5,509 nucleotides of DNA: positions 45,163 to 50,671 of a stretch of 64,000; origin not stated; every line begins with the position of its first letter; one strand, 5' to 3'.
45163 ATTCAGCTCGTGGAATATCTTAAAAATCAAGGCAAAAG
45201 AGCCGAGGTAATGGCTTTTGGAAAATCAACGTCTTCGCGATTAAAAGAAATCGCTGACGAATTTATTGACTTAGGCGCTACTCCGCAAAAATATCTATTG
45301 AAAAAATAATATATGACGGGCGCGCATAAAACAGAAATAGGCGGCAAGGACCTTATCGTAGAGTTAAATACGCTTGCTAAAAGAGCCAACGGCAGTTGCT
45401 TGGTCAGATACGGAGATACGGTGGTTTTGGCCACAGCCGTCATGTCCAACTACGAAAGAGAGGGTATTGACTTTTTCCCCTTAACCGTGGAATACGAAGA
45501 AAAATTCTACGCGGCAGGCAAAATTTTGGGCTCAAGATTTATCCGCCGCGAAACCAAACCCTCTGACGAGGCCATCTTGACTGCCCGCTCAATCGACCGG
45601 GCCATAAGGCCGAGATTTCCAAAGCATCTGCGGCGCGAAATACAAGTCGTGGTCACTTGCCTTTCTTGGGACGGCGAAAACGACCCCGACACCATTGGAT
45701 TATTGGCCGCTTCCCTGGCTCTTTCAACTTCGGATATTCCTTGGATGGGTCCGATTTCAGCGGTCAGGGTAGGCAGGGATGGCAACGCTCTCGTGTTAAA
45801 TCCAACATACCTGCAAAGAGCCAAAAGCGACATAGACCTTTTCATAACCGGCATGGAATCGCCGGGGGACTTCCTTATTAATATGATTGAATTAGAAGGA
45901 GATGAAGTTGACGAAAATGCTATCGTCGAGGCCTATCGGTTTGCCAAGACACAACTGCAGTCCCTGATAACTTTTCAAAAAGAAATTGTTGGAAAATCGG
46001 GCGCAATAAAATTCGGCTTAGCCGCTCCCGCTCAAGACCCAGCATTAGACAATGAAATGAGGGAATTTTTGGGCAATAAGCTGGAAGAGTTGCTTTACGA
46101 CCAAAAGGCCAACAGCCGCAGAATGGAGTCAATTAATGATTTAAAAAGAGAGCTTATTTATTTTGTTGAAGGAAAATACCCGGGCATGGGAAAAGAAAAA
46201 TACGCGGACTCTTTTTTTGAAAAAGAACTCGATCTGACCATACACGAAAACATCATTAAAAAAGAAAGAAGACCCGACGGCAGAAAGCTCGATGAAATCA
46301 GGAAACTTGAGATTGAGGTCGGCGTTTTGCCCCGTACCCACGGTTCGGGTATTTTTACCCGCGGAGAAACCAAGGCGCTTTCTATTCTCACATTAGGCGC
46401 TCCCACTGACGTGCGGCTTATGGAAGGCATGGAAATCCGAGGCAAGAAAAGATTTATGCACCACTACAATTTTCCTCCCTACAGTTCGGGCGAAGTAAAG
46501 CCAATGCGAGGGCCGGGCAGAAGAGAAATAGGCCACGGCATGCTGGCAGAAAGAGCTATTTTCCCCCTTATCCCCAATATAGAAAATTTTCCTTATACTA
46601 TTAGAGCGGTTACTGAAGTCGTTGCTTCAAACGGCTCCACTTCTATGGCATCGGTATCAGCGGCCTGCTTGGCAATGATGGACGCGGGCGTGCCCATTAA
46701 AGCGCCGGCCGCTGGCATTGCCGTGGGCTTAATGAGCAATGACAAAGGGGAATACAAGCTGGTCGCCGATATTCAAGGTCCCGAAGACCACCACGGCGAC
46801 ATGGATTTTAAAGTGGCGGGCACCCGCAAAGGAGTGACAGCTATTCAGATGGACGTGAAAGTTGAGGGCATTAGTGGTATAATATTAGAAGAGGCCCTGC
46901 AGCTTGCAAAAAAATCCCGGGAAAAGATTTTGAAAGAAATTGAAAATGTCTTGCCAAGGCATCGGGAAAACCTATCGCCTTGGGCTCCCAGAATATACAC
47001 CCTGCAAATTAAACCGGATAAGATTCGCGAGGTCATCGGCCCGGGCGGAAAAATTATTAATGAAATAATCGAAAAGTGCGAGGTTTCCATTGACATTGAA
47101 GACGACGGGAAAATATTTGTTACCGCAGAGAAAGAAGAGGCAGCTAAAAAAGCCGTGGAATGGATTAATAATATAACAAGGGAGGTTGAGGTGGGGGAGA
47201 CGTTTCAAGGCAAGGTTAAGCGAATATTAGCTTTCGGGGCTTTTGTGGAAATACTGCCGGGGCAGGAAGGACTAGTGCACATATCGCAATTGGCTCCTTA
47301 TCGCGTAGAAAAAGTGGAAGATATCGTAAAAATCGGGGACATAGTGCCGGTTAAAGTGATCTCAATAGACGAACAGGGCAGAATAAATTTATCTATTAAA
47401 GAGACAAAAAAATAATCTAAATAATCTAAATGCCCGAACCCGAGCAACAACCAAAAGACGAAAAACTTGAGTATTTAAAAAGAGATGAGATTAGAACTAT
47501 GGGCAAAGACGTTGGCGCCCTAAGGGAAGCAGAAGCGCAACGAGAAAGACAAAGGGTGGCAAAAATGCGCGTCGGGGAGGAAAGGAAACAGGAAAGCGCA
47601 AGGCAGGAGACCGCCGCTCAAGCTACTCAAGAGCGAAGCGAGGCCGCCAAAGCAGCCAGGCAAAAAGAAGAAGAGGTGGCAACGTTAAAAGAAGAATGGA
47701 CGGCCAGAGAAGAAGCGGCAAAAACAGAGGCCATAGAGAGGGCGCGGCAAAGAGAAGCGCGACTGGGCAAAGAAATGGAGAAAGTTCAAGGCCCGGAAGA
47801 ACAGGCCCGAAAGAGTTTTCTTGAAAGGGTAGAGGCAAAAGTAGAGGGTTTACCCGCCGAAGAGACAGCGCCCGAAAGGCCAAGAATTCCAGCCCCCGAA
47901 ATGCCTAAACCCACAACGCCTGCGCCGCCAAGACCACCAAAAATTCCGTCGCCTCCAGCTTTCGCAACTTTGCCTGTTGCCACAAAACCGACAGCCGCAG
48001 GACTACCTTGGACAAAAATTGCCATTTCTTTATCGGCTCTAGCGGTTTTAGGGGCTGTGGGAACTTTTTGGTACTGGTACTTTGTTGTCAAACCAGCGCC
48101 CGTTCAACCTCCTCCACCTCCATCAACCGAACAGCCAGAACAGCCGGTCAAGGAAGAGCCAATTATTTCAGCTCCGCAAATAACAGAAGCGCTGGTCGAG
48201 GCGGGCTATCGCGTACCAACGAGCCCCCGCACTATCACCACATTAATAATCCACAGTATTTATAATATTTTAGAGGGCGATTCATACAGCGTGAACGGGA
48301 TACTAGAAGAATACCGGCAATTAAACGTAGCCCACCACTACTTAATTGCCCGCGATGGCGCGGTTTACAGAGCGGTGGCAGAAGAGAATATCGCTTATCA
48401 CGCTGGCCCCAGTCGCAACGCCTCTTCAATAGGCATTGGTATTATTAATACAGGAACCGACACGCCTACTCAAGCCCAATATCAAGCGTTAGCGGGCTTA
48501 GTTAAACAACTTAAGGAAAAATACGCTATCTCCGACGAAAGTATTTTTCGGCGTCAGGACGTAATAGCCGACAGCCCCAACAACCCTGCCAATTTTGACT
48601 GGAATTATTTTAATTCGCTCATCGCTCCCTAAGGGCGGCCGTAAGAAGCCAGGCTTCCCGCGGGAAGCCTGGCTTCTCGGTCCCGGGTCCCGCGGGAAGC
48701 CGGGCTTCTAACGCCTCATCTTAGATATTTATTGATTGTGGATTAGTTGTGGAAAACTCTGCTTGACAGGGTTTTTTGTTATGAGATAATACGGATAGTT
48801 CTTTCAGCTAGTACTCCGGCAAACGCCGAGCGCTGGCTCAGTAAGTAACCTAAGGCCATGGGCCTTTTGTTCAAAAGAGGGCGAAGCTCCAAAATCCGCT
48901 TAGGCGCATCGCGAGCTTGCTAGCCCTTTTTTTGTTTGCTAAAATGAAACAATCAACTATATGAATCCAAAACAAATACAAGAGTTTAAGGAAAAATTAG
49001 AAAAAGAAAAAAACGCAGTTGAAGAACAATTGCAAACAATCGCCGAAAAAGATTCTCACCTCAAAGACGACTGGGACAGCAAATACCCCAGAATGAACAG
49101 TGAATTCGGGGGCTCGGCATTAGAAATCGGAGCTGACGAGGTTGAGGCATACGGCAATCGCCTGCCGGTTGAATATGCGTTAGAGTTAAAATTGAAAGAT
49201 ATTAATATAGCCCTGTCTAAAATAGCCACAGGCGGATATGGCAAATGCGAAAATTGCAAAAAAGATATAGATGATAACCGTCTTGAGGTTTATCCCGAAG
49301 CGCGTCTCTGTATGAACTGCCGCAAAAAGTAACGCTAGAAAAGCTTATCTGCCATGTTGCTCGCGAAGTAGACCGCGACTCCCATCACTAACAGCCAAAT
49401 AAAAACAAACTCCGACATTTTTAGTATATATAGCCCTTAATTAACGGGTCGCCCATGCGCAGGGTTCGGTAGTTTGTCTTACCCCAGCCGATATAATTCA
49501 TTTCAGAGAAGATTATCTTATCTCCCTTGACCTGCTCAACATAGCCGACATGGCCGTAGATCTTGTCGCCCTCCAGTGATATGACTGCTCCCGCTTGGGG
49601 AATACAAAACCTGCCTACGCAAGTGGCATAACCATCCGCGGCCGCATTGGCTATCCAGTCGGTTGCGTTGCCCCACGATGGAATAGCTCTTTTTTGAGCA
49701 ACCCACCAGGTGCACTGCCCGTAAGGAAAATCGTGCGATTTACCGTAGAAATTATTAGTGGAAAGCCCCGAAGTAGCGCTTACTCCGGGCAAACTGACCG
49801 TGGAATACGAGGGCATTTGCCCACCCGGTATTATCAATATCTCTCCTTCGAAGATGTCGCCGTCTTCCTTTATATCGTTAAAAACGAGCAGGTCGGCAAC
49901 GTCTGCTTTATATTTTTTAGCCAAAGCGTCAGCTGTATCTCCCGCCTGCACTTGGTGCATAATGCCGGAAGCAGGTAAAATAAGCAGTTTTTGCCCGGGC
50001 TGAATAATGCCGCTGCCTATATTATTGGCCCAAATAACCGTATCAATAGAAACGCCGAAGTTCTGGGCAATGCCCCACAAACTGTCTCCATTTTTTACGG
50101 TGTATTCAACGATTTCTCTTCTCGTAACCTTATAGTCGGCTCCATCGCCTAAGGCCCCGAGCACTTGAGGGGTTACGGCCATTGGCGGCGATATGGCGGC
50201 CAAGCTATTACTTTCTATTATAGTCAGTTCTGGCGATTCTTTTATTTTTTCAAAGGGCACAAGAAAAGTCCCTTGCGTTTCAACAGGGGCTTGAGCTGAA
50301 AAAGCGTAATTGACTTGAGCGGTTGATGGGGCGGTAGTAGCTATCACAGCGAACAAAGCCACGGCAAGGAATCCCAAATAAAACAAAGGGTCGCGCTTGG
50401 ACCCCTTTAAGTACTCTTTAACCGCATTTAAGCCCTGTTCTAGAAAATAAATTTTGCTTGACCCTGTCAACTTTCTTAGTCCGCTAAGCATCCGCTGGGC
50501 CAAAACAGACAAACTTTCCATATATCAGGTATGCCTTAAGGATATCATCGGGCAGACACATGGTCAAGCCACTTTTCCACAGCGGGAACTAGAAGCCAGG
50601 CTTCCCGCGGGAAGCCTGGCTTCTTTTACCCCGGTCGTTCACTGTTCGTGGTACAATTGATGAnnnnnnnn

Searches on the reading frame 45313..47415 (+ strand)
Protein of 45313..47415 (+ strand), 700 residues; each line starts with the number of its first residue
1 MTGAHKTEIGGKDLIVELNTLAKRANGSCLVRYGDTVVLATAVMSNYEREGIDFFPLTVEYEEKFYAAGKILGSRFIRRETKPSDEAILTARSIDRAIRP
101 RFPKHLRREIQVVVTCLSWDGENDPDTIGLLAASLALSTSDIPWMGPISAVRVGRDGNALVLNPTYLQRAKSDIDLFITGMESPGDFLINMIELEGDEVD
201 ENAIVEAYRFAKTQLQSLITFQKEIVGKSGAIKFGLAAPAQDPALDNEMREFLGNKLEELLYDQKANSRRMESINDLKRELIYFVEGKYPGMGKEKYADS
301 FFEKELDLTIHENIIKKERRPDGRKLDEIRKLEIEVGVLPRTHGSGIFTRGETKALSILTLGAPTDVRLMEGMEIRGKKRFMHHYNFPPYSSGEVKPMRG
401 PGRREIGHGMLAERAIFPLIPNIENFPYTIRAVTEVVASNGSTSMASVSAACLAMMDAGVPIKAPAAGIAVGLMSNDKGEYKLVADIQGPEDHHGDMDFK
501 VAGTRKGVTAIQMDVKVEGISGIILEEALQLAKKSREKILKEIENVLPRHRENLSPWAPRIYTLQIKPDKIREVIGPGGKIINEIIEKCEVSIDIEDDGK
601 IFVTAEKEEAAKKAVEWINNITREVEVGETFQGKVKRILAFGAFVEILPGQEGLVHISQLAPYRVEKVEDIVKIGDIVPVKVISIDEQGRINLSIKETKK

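Call 58: search_protein_families(library=pfam, proteins=[window:45313-47415:+], max_evalue=0.001)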
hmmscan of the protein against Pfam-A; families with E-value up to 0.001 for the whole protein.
window:45313-47415:+ (700 aa): 4 families
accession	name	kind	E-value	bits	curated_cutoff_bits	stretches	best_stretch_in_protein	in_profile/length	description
PF01138.27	RNase_PH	-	7.8e-57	191.7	25.5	2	12-143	3-130/130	3' exoribonuclease family, domain 1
PF00575.29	S1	-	1.2e-18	67.6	22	1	625-696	2-74/74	S1 RNA binding domain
PF03725.20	RNase_PH_C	-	1e-13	51.5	20.8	2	146-213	1-66/67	3' exoribonuclease family, domain 2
PF00013.35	KH_1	-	1.3e-10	41.3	21.5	1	562-619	2-65/66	KH domain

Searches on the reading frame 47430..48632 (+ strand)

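Call 58: search_protein_families(library=pfam, proteins=[window:47430-48632:+], max_evalue=0.001)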
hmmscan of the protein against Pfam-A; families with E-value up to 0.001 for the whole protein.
window:47430-48632:+ (400 aa): 1 family
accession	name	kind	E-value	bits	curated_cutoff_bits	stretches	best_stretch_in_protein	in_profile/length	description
PF01510.30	Amidase_2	-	4.5e-21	76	26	1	267-378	3-122/131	N-acetylmuramoyl-L-alanine amidase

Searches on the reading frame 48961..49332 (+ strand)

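Call 58: search_protein_families(library=pfam, proteins=[window:48961-49332:+], max_evalue=0.001)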
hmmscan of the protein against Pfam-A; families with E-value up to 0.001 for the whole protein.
window:48961-49332:+ (123 aa): 1 family
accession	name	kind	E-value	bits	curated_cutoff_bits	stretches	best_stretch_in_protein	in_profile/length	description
PF01258.23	zf-dskA_traR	-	7.1e-11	42.4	24.9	1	91-122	1-32/36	Prokaryotic dksA/traR C4-type zinc finger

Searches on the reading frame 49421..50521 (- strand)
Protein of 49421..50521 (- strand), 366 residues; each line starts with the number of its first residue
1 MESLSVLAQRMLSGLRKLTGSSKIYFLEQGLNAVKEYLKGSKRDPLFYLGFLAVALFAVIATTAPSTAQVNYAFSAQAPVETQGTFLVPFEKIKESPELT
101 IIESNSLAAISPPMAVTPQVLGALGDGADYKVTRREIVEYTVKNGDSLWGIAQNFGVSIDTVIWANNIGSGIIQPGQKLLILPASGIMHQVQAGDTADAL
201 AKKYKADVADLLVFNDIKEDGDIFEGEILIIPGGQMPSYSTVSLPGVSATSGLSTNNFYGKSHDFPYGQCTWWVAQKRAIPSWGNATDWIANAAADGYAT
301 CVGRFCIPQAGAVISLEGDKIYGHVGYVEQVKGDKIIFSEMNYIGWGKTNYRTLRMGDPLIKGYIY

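Call 58: search_protein_families(library=pfam, proteins=[window:49421-50521:-], max_evalue=0.001)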
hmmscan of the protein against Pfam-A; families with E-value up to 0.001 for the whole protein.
window:49421-50521:- (366 aa): 3 families
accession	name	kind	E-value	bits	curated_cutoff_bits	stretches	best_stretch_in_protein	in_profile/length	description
PF01476.26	LysM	-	4.5e-23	81.4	20.9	2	140-181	1-42/43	LysM domain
PF05257.22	CHAP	-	4.4e-16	59.6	26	1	262-342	3-81/81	CHAP domain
PF23473.1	LysM3_LYK4_5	-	2.9e-08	34.1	29.3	1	139-176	4-41/48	LYK4/5 LysM3 domain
